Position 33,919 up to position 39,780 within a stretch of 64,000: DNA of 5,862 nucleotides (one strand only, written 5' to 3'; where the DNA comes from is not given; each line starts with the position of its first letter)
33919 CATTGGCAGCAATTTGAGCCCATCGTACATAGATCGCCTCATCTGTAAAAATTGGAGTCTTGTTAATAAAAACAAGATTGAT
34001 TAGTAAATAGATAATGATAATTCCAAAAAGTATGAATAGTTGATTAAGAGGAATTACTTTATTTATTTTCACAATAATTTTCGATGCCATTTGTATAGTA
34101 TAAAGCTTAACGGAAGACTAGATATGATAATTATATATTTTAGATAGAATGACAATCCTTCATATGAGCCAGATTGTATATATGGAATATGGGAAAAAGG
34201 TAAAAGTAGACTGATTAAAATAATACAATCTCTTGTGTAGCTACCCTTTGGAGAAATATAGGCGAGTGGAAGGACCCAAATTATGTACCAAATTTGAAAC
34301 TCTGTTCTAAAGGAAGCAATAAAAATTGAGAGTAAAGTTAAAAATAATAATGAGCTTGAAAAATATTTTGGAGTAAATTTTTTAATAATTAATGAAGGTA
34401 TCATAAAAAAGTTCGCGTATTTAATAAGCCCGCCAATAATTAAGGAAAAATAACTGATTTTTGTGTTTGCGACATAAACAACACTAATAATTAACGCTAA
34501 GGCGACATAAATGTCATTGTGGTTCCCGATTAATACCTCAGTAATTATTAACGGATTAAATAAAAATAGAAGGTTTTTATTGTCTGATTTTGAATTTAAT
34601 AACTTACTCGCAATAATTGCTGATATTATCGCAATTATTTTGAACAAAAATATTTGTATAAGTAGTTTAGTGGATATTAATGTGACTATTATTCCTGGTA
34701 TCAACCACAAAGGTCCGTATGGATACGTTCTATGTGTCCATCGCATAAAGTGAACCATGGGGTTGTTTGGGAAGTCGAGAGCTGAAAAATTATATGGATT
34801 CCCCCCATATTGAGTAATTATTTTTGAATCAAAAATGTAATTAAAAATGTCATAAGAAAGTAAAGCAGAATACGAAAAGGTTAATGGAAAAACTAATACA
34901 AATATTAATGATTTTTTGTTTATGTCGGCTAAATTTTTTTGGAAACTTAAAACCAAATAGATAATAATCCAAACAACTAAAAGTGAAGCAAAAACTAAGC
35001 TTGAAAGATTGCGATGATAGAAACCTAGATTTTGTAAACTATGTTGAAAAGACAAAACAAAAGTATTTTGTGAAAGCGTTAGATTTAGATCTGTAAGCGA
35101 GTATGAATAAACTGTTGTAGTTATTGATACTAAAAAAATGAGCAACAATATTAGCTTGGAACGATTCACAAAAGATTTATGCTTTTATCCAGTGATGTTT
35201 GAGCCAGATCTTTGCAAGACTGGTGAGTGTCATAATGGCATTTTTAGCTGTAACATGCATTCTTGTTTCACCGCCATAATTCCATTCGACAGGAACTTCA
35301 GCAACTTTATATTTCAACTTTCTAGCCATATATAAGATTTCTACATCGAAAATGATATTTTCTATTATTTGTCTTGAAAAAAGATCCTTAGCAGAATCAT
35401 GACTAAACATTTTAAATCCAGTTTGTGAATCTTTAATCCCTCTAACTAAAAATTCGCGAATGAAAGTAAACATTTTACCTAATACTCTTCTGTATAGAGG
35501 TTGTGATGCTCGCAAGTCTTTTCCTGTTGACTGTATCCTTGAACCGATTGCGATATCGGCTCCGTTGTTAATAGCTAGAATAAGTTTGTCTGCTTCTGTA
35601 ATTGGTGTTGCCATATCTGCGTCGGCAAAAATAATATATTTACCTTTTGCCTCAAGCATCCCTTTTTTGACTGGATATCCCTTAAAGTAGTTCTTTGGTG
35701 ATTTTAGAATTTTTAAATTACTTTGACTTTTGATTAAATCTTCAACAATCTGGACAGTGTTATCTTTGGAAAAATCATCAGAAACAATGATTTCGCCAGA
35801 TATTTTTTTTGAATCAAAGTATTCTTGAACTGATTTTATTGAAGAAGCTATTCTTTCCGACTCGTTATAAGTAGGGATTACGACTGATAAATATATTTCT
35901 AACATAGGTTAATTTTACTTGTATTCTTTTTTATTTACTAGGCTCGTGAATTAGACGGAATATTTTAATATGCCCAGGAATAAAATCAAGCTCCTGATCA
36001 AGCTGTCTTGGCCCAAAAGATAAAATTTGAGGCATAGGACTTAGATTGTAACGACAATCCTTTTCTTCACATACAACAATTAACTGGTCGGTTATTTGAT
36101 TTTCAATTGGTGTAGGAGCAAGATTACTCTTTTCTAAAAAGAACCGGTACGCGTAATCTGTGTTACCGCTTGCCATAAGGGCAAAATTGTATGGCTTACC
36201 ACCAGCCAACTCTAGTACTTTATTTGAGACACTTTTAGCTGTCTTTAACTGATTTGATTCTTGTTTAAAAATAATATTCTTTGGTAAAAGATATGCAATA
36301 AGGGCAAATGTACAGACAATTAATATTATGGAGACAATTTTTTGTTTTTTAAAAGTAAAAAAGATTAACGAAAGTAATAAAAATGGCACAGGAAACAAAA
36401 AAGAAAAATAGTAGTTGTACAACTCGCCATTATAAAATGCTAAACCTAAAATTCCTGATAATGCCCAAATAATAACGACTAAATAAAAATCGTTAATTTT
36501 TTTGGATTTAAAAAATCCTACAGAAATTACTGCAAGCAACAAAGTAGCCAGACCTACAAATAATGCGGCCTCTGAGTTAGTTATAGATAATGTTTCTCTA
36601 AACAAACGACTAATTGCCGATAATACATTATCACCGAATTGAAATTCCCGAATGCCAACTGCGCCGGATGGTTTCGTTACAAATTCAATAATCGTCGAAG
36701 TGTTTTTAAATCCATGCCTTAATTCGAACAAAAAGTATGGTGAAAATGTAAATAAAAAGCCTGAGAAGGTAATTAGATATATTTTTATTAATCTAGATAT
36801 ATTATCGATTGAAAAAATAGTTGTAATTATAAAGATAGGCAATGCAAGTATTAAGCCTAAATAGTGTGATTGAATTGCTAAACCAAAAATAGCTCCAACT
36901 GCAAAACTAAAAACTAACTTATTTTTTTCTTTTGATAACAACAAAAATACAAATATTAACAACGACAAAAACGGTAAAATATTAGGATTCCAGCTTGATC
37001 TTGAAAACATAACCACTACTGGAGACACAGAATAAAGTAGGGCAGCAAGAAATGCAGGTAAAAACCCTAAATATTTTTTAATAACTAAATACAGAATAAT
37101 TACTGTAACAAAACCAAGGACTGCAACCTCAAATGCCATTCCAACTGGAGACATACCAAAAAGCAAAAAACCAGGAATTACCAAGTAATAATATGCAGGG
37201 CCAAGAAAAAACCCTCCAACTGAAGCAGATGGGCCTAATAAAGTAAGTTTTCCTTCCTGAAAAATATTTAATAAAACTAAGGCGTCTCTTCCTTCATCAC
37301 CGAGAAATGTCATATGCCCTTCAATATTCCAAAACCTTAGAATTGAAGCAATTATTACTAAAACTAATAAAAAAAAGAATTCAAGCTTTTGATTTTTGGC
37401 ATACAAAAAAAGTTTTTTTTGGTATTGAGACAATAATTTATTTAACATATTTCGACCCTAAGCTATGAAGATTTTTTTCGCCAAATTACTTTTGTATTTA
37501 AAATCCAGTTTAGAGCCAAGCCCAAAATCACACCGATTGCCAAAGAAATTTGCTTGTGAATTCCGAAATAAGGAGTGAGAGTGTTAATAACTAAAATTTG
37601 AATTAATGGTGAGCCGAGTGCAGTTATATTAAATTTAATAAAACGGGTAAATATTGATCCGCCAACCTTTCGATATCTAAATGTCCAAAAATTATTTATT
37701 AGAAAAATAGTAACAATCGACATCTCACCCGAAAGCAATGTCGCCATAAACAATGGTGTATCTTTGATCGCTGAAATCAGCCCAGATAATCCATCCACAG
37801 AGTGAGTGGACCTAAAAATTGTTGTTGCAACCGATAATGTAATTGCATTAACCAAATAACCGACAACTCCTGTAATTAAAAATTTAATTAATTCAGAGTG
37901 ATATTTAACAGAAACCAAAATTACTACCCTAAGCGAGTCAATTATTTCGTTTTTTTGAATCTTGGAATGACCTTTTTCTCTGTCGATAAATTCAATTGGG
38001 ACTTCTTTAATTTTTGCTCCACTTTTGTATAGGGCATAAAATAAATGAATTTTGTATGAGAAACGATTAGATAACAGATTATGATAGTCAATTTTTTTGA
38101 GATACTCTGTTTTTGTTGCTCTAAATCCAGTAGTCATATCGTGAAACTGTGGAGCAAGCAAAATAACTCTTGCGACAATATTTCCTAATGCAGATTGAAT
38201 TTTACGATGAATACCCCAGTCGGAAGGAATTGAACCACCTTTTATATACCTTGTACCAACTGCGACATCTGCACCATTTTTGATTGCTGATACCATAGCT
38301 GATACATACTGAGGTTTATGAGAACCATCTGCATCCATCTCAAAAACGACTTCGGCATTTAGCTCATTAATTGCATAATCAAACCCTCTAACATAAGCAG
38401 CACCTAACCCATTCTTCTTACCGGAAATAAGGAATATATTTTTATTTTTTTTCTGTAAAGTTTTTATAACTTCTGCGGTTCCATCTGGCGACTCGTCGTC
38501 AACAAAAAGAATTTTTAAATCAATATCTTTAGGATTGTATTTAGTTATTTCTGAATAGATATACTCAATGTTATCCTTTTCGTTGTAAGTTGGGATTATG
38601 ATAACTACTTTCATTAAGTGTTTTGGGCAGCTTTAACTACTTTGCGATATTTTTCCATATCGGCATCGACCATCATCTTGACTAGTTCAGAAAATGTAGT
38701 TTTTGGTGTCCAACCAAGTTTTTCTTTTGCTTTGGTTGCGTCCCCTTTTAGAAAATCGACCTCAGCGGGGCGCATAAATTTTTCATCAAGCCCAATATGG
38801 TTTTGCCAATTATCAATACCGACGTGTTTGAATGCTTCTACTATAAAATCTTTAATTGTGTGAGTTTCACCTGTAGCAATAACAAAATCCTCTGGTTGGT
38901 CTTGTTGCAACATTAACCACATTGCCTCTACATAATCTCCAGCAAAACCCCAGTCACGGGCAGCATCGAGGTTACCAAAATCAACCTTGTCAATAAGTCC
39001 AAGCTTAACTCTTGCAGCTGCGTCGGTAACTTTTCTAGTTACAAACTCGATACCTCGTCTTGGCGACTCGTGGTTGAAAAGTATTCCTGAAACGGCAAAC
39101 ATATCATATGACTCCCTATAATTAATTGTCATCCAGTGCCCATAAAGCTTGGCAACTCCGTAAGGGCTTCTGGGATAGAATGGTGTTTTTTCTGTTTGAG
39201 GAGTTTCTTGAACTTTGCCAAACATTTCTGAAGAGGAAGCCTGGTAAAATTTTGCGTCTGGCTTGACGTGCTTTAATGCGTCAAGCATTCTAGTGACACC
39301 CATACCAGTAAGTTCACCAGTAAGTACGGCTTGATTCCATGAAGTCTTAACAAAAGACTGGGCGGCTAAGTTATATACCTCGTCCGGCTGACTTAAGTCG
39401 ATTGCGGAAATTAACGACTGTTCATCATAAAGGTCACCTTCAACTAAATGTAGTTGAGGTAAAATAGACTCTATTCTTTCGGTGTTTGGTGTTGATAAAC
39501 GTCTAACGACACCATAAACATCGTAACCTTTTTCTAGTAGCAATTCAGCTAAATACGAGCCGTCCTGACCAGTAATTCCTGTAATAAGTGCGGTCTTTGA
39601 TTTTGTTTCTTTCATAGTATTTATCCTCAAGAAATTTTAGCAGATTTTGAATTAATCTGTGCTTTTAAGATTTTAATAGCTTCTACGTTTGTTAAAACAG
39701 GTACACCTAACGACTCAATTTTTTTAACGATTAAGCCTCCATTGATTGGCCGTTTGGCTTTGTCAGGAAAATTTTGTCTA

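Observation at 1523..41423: ~40-kb single-strand glycan-assembly island with about 11 GT-C-fold membrane glycosyltransferases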

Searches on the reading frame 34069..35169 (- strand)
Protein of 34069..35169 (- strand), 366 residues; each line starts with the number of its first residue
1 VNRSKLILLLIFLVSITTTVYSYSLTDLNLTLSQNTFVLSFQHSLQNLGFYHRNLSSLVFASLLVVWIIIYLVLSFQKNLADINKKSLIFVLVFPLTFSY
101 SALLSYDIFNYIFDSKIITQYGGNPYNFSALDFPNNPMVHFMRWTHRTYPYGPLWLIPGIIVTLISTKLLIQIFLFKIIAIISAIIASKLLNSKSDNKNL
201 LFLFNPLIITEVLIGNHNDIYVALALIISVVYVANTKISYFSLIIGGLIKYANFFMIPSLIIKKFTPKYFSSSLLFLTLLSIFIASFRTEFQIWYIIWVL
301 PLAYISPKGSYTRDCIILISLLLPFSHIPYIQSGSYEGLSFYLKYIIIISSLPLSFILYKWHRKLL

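Call 5: search_protein_families(library=pfam, proteins=[window:34069-35169:-], max_evalue=0.01)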
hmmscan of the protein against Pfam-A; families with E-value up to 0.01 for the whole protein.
window:34069-35169:- (366 aa): 0 families

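Call 13: search_protein_families(library=ncbifam, proteins=[window:34069-35169:-], max_evalue=0.1)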
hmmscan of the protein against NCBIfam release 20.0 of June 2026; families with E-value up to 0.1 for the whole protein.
window:34069-35169:- (366 aa): 0 families

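Call 15: search_protein_families(library=pfam, proteins=[window:34069-35169:-], max_evalue=10)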
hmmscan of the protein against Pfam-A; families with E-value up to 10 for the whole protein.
window:34069-35169:- (366 aa): 0 families

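Call 18: find_encoding_contigs(protein=window:34069-35169:-, flank=10000, max_places=6)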
Protein window:34069-35169:- (366 aa): 8 contigs read that carry it; 6 places shown.
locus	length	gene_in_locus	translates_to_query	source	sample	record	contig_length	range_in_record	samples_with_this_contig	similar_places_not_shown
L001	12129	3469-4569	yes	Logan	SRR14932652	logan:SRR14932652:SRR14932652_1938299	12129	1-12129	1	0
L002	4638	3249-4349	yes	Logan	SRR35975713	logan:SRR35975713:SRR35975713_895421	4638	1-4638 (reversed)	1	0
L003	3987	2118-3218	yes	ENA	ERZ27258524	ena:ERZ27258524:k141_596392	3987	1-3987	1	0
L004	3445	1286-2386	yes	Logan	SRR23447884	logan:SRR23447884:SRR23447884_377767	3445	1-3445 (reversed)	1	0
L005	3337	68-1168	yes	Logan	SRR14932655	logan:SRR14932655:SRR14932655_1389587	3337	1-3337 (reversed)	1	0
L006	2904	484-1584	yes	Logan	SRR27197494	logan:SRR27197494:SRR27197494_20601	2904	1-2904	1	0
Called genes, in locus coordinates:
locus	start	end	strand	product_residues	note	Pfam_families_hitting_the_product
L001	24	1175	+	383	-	PF00535:Glycos_transf_2, PF10111:Glyco_tranf_2_2, PF04138:GtrA_DPMS_TM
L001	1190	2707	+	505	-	PF13231:PMT_2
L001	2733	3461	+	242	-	PF00535:Glycos_transf_2, PF10111:Glyco_tranf_2_2 (weak)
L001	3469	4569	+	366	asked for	PF26314:MptA_B_family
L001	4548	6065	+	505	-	PF13231:PMT_2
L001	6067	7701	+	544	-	PF09586:YfhO (faint)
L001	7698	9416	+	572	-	PF10131:PTPS_related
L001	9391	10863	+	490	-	PF01943:Polysacc_synt, PF13440:Polysacc_synt_3, PF03023:MurJ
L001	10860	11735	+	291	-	PF00535:Glycos_transf_2, PF13641:Glyco_tranf_2_3, PF13632:Glyco_trans_2_3 (weak)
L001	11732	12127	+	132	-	?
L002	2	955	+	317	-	?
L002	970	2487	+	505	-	PF13231:PMT_2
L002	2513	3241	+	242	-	PF00535:Glycos_transf_2, PF10111:Glyco_tranf_2_2 (weak)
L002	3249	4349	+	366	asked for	PF26314:MptA_B_family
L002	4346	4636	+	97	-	?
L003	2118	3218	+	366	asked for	PF26314:MptA_B_family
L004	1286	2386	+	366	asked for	PF26314:MptA_B_family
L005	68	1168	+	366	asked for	PF26314:MptA_B_family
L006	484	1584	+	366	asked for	PF26314:MptA_B_family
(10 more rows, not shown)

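Call 70: search_solved_structures(query=window:34069-35169:-, max_evalue=10, show_alignments=1)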
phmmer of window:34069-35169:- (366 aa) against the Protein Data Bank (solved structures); distinct sequences matched with E-value up to 10: 0.

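Call 85: search_solved_structures(query=A5, max_evalue=10, show_alignments=2)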
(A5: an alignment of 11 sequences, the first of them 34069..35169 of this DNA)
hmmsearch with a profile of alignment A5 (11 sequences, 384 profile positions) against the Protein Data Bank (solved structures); distinct sequences matched with E-value up to 10: 0.

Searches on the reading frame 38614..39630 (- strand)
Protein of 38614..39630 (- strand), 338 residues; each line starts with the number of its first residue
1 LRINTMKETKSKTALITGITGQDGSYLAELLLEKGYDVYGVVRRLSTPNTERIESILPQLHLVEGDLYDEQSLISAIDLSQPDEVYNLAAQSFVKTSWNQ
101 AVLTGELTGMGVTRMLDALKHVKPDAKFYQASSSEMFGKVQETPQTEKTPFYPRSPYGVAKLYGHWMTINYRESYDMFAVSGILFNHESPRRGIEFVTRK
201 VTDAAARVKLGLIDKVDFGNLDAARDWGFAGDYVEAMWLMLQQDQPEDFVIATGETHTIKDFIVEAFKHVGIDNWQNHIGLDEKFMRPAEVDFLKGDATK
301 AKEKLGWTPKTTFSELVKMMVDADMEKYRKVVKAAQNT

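Call 6: search_protein_families(library=pfam, proteins=[window:38614-39630:-], max_evalue=0.01)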
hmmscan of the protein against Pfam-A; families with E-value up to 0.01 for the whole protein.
window:38614-39630:- (338 aa): 5 families
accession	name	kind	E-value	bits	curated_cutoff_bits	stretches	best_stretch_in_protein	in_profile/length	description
PF16363.11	GDP_Man_Dehyd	-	2.2e-133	445.2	27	1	15-320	1-332/332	GDP-mannose 4,6 dehydratase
PF01370.27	Epimerase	-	7.8e-69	232.2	20.9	1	14-252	1-240/240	NAD dependent epimerase/dehydratase family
PF04321.23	RmlD_sub_bind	-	1.9e-08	34.2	27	1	14-184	3-152/287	RmlD substrate binding domain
PF05368.20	NmrA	-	1.5e-06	28.5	27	1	11-80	2-70/298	NmrA-like family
PF13460.12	NAD_binding_10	-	0.001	19.4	27.2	1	18-78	1-59/184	NAD(P)H-binding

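Call 13: search_protein_families(library=ncbifam, proteins=[window:38614-39630:-], max_evalue=0.1)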
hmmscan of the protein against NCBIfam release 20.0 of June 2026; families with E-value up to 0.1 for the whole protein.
window:38614-39630:- (338 aa): 31 families (the best 25 are shown)
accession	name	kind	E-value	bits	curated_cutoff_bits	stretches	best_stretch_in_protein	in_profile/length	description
TIGR01472.1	gmd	equivalog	1.9e-134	448.2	415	1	12-327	1-341/342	GDP-mannose 4,6-dehydratase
TIGR01181.1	dTDP_gluc_dehyt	equivalog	5.6e-26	91.4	365.1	1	14-322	2-309/321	dTDP-glucose 4,6-dehydratase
TIGR04180.1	EDH_00030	hypoth_equivalog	1.8e-25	89.6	475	1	15-311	2-296/297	NAD-dependent 4,6-dehydratase LegB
TIGR02622.1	CDP_4_6_dhtase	equivalog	7.5e-22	77.9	278.45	2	11-125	4-121/352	CDP-glucose 4,6-dehydratase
TIGR01179.1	galE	equivalog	4.4e-19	68.5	262.3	2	15-180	3-169/332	UDP-glucose 4-epimerase GalE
NF007582.0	PRK10217.1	equivalog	6.8e-10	38.6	698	1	12-322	2-329/355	dTDP-glucose 4,6-dehydratase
NF043036.1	ErythonDh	equivalog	3.6e-08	33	325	1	15-171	4-163/321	D-erythronate dehydrogenase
NF052578.1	StrlDmthSdmBMthl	equivalog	1.1e-07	31.9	600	1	13-261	2-236/328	sterol demethylase protein SdmB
NF007490.0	PRK10084.1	subfamily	8.1e-07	28.3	649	1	15-325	4-335/361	dTDP-glucose 4,6-dehydratase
NF007956.0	PRK10675.1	subfamily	1.5e-06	27.6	394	1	14-163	3-155/338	UDP-glucose 4-epimerase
TIGR03466.1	HpnA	hypoth_equivalog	1.8e-06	27.1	367.65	1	13-153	2-134/327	hopanoid-associated sugar epimerase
TIGR02197.1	heptose_epim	equivalog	1.3e-05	24.6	274.6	1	15-321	2-310/316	ADP-glyceromanno-heptose 6-epimerase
NF011728.1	PRK15181.1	equivalog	1.5e-05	24.2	760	1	12-321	16-334/348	Vi polysaccharide biosynthesis UDP-N-acetylglucosaminuronic acid C-4 epimerase TviC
NF004823.0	PRK06179.1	subfamily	5e-05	22.9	310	1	9-77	3-65/271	oxidoreductase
TIGR01214.1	rmlD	equivalog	0.00018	20.7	224.05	1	15-200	3-166/285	dTDP-4-dehydrorhamnose reductase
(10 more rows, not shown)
